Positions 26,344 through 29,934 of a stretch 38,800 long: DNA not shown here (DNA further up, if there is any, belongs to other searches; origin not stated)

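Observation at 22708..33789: ECF sigma / putative anti-sigma pair heading an 11-kb block of five exported proteins of unknown function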

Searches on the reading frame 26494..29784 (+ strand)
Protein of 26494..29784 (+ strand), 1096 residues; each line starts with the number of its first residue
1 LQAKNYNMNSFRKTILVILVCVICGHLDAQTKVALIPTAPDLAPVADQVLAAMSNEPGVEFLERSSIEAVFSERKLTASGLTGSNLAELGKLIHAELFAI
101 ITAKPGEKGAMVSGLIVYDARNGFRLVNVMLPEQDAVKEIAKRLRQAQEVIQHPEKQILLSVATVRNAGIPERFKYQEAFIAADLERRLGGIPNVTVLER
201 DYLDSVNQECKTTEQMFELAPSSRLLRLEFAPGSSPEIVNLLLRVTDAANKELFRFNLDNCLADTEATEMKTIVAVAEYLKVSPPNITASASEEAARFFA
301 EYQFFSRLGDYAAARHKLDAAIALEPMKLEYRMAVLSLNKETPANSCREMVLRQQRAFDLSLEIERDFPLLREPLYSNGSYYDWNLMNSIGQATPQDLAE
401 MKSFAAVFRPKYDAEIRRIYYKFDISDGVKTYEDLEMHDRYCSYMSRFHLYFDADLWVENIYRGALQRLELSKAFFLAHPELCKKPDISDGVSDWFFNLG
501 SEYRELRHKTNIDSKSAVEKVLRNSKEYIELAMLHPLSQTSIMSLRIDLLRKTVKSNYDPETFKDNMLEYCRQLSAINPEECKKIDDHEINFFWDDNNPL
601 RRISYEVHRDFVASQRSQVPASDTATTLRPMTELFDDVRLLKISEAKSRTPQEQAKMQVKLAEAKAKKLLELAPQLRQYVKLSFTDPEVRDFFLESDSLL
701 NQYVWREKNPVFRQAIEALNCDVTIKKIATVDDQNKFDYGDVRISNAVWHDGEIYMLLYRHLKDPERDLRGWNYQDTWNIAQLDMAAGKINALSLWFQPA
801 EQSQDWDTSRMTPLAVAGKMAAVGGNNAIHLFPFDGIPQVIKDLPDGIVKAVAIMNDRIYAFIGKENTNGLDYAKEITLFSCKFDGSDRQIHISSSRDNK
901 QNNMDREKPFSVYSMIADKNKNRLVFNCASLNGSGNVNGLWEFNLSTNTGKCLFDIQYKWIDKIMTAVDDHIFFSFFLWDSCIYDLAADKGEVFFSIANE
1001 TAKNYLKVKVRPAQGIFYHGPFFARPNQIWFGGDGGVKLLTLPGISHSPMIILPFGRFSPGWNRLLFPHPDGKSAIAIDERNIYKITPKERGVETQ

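Call 5: search_protein_families(library=pfam, proteins=[window:26494-29784:+], max_evalue=1)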
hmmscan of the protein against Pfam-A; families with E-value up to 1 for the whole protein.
window:26494-29784:+ (1096 aa): 1 family
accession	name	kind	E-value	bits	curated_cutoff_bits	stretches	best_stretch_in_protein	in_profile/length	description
PF03783.19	CsgG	-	0.024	14.4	20.8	1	62-97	57-92/210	Curli production assembly/transport component CsgG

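Call 6: search_protein_families(library=ncbifam, proteins=[window:26494-29784:+], max_evalue=1)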
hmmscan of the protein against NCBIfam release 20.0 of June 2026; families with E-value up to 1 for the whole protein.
window:26494-29784:+ (1096 aa): 0 families

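Call 7: find_encoding_contigs(protein=window:26494-29784:+, flank=10000, max_places=6)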
Protein window:26494-29784:+ (1096 aa): no gene with exactly this product is on record in the collection.

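Call 8: search_protein_families(library=padloc, proteins=[window:26494-29784:+], max_evalue=0.1)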
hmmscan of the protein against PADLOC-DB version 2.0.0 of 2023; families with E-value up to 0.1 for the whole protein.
window:26494-29784:+ (1096 aa): 0 families

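Call 9: find_encoding_contigs(protein=window:26515-29784:+, flank=10000, max_places=6)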
Protein window:26515-29784:+ (1089 aa): 1 contig read that carries it; 1 place shown.
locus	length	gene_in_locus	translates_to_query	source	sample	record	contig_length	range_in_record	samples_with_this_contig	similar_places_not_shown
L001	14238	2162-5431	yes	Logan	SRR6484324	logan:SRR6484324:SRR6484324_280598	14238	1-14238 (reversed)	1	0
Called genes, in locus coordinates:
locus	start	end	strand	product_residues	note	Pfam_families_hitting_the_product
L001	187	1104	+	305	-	-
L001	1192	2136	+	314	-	PF03783:CsgG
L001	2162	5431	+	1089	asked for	-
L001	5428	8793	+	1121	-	-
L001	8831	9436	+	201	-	-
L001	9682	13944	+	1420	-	PF00128:Alpha-amylase (weak), PF14871:GHL6 (weak), PF12439:GDE_N, PF06202:GDE_C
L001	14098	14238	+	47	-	?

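Call 10: find_related_loci(query=window:26515-29784:+, collection=genome_contigs, flank=10000)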
Query window:26515-29784:+ (1089 aa) in genome_contigs; peptide patterns used: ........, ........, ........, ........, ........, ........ (x = any residue, [..] = any of these).
13 stretches matched a pattern, but none encodes a relative of the query by tblastn (E <= 1e-3).

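Call 11: find_homologous_proteins(query=window:26515-29784:+, max_evalue=0.001)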
Query window:26515-29784:+ (1089 aa): 19 proteins with E <= 0.001 among 8000 candidates.
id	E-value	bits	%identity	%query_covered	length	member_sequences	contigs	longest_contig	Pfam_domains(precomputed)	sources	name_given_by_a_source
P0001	0.0e+0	2506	100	100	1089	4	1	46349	-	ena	-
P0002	0.0e+0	1164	54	97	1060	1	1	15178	-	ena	-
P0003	0.0e+0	1135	52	99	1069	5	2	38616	-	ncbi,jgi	ncbi:MAG: hypothetical protein WCV67_12580 [Victivallaceae bacterium]|jgi:hypothetical protein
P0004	0.0e+0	1110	54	97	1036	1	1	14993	-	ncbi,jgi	ncbi:MAG: hypothetical protein WC637_04660 [Victivallales bacterium]|jgi:hypothetical protein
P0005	0.0e+0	1063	51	99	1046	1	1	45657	-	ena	-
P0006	2.4e-293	994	73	56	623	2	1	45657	-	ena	-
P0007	1.8e-284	965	46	99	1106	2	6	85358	-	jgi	jgi:hypothetical protein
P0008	2.8e-282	958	72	55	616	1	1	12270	-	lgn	-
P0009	4.7e-267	907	64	43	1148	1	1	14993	-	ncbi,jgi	ncbi:MAG: hypothetical protein WC637_04665 [Victivallales bacterium]|jgi:hypothetical protein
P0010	3.0e-264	898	43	99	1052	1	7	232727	-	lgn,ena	-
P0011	4.6e-264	897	67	43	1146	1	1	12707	-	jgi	jgi:hypothetical protein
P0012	3.1e-262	891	44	97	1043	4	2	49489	-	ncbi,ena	ncbi:MAG: hypothetical protein WCV67_12585 [Victivallaceae bacterium]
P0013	4.3e-262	891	44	97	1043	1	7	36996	-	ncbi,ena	-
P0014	3.1e-253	861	42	99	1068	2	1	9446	-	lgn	-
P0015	1.0e-239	817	40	99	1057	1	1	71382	-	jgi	jgi:hypothetical protein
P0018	2.7e-189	650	36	97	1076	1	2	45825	-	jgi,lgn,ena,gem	-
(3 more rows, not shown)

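Call 15: find_encoding_contigs(protein=P0010, flank=10000, max_places=2)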
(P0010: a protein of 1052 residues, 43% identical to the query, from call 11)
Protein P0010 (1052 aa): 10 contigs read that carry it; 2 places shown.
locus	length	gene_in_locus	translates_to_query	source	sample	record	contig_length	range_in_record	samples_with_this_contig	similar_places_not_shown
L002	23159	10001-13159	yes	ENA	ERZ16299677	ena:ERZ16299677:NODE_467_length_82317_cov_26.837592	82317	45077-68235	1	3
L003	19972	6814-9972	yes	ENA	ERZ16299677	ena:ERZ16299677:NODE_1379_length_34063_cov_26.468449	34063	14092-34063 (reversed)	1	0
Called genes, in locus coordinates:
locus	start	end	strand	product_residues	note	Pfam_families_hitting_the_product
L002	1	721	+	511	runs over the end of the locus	PF02541:Ppx-GppA, PF21447:Ppx-GppA_III, PF01966:HD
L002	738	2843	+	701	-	PF13089:PP_kinase_N, PF02503:PP_kinase, PF17941:PP_kinase_C_1, PF13091:PLDc_2 (faint), PF13090:PP_kinase_C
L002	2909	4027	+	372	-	PF00365:PFK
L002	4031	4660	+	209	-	PF01135:PCMT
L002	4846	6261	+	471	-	PF01704:UDPGP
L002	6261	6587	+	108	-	-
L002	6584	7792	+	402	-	PF01098:FTSW_RODA_SPOVE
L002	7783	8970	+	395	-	PF03033:Glyco_transf_28, PF04101:Glyco_tran_28_C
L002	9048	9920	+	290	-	PF04468:PSP1, PF28472:PSP1_3rd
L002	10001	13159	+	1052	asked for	-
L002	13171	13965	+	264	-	-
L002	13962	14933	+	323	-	PF03783:CsgG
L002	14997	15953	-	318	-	PF00389:2-Hacid_dh, PF02826:2-Hacid_dh_C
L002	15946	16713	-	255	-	PF03328:HpcH_HpaI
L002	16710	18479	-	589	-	PF13088:BNR_2 (faint), PF02012:BNR (faint)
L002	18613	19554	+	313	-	PF00165:HTH_AraC (weak), PF12833:HTH_18, PF00165:HTH_AraC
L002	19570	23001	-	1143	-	PF07940:Hepar_II_III_C (weak)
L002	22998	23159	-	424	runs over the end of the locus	PF00232:Glyco_hydro_1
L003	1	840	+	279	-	?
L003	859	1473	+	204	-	PF01135:PCMT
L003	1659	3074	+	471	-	PF01704:UDPGP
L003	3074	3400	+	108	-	-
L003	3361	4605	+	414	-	PF01098:FTSW_RODA_SPOVE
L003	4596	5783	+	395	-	PF03033:Glyco_transf_28, PF04101:Glyco_tran_28_C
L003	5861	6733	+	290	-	PF04468:PSP1, PF28472:PSP1_3rd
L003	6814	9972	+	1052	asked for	-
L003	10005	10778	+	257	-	-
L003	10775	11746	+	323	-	PF03783:CsgG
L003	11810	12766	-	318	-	PF00389:2-Hacid_dh, PF02826:2-Hacid_dh_C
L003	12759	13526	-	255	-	PF03328:HpcH_HpaI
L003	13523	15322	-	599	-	PF13088:BNR_2 (faint), PF02012:BNR (faint)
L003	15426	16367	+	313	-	PF00165:HTH_AraC (weak), PF12833:HTH_18, PF00165:HTH_AraC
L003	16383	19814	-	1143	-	PF07940:Hepar_II_III_C (weak)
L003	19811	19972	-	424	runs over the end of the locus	PF00232:Glyco_hydro_1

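Call 16: find_encoding_contigs(protein=P0007, flank=10000, max_places=2)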
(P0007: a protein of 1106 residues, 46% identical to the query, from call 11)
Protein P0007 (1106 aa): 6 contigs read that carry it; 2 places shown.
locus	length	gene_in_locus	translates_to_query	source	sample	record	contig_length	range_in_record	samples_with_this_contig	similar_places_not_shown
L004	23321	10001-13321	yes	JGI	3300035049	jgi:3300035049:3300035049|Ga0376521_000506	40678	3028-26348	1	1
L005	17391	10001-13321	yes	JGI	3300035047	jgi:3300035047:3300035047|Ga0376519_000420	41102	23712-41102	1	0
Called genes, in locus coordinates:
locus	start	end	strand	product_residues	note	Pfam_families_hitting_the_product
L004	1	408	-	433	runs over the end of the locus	PF01134:GIDA (weak), PF07992:Pyr_redox_2 (faint), PF12831:FAD_oxidored, PF13450:NAD_binding_8 (weak)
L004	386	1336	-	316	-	PF14488:DUF4434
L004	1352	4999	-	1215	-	PF02018:CBM_4_9 (weak)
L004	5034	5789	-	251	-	PF07596:SBP_bac_10 (faint)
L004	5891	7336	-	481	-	PF00884:Sulfatase, PF16347:SGSH_C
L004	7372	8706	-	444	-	PF01266:DAO (faint), PF12831:FAD_oxidored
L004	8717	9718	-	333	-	PF00356:LacI, PF00532:Peripla_BP_1 (weak), PF13377:Peripla_BP_3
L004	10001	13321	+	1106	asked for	-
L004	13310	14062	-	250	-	-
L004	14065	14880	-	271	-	-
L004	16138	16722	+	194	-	-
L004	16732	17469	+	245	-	-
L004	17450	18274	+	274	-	-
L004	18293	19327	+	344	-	-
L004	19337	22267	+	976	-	-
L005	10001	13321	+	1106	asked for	-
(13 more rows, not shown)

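Call 17: find_encoding_contigs(protein=P0018, flank=10000, max_places=2)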
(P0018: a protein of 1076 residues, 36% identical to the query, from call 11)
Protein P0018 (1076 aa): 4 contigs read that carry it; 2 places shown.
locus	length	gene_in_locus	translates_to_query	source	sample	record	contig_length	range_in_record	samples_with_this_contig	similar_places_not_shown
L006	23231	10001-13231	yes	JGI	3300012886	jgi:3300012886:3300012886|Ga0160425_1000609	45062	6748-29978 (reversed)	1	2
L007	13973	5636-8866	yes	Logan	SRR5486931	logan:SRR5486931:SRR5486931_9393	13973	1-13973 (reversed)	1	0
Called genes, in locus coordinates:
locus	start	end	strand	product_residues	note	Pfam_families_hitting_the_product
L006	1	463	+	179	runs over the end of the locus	PF00347:Ribosomal_L6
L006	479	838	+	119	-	PF00861:Ribosomal_L18p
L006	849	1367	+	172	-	PF00333:Ribosomal_S5, PF03719:Ribosomal_S5_C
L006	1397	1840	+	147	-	PF00828:Ribosomal_L27A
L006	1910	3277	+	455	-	PF00344:SecY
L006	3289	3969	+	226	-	PF02224:Cytidylate_kin, PF13189:Cytidylate_kin2 (faint), PF13238:AAA_18 (faint), PF13207:AAA_17 (faint)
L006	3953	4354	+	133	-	PF13279:4HBT_2, PF03061:4HBT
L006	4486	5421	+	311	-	PF03976:PPK2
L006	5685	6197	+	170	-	PF04542:Sigma70_r2, PF07638:Sigma70_ECF (weak), PF08281:Sigma70_r4_2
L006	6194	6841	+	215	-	-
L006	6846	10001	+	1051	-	PF03783:CsgG (weak)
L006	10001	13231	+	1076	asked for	-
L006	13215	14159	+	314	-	PF03783:CsgG (faint)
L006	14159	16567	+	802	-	-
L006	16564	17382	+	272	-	-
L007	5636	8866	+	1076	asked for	-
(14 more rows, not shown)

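Call 18: find_encoding_contigs(protein=P0003, flank=10000, max_places=1)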
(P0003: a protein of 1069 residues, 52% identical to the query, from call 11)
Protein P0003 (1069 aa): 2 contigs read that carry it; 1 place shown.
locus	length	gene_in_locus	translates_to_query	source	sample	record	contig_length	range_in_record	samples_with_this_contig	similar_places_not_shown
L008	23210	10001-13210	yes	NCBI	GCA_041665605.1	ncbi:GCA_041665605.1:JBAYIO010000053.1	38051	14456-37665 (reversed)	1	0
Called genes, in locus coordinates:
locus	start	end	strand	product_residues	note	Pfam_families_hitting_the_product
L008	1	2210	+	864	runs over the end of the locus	PF21231:GH141_M, PF13229:Beta_helix (weak)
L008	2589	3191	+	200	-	PF00583:Acetyltransf_1, PF13673:Acetyltransf_10, PF13508:Acetyltransf_7, PF08445:FR47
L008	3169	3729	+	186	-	PF13302:Acetyltransf_3, PF00583:Acetyltransf_1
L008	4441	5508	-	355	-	PF00059:Lectin_C, PF13174:TPR_6 (faint)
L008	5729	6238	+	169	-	PF04542:Sigma70_r2, PF07638:Sigma70_ECF (weak), PF08281:Sigma70_r4_2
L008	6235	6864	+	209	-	-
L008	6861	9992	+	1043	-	-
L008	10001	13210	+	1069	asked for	-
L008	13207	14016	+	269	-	-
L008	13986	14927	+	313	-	PF03783:CsgG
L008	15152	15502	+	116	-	PF00583:Acetyltransf_1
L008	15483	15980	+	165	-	PF18014:Acetyltransf_18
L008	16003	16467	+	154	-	PF20583:DUF6786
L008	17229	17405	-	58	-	-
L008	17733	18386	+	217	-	PF01081:Aldolase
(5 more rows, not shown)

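Call 19: find_encoding_contigs(protein=P0005, flank=10000, max_places=1)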
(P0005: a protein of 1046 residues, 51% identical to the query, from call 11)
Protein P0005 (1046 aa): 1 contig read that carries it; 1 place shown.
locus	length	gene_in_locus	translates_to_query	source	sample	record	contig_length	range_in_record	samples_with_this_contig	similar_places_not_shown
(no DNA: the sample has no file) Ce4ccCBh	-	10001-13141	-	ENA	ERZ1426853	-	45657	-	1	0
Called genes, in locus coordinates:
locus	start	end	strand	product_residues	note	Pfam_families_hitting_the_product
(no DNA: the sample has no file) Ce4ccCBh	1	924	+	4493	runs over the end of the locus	PF14252:DUF4347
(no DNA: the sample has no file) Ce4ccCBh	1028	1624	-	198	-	PF14512:TM1586_NiRdase (faint), PF00881:Nitroreductase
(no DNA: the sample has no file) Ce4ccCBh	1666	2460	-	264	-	PF10370:Rv2993c-like_N, PF01557:FAA_hydrolase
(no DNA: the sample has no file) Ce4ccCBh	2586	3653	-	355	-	PF01408:GFO_IDH_MocA, PF22725:GFO_IDH_MocA_C3, PF02894:GFO_IDH_MocA_C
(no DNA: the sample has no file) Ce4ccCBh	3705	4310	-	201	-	PF00440:TetR_N, PF17938:TetR_C_29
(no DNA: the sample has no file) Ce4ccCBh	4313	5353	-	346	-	PF01370:Epimerase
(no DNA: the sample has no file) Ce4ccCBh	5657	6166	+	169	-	PF04542:Sigma70_r2, PF07638:Sigma70_ECF (weak), PF08281:Sigma70_r4_2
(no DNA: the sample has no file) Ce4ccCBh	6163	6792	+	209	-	-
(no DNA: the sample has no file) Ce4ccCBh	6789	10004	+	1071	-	-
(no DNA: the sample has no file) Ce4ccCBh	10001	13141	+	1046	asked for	-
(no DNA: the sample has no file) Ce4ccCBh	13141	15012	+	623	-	-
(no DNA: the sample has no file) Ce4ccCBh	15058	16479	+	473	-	-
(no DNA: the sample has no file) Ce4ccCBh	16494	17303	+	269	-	-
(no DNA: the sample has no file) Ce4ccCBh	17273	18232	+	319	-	PF03783:CsgG, PF13036:LpoB (weak)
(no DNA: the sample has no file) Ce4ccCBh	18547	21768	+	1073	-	PF03783:CsgG (faint)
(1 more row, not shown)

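Call 20: find_encoding_contigs(protein=P0015, flank=10000, max_places=1)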
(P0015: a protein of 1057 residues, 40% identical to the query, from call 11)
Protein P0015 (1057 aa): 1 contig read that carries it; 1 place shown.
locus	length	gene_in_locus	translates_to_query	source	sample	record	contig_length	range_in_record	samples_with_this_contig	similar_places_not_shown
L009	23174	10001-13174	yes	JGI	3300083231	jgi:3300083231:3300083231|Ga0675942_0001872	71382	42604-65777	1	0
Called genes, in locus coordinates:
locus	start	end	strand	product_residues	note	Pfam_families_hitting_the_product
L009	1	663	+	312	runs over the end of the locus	PF03783:CsgG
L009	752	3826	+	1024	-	-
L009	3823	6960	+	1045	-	-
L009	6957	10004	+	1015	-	PF03783:CsgG (faint)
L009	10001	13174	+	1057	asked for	-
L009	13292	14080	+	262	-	PF20434:BD-FAE, PF00326:Peptidase_S9, PF00756:Esterase (weak)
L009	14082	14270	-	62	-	-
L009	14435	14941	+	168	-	-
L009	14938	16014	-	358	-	PF02424:ApbE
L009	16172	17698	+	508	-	PF02450:LCAT (weak)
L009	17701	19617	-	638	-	PF00795:CN_hydrolase, PF02540:NAD_synthase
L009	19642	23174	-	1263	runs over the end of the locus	PF12969:DUF3857, PF01841:Transglut_core, PF04473:DUF553 (faint), PF12969:DUF3857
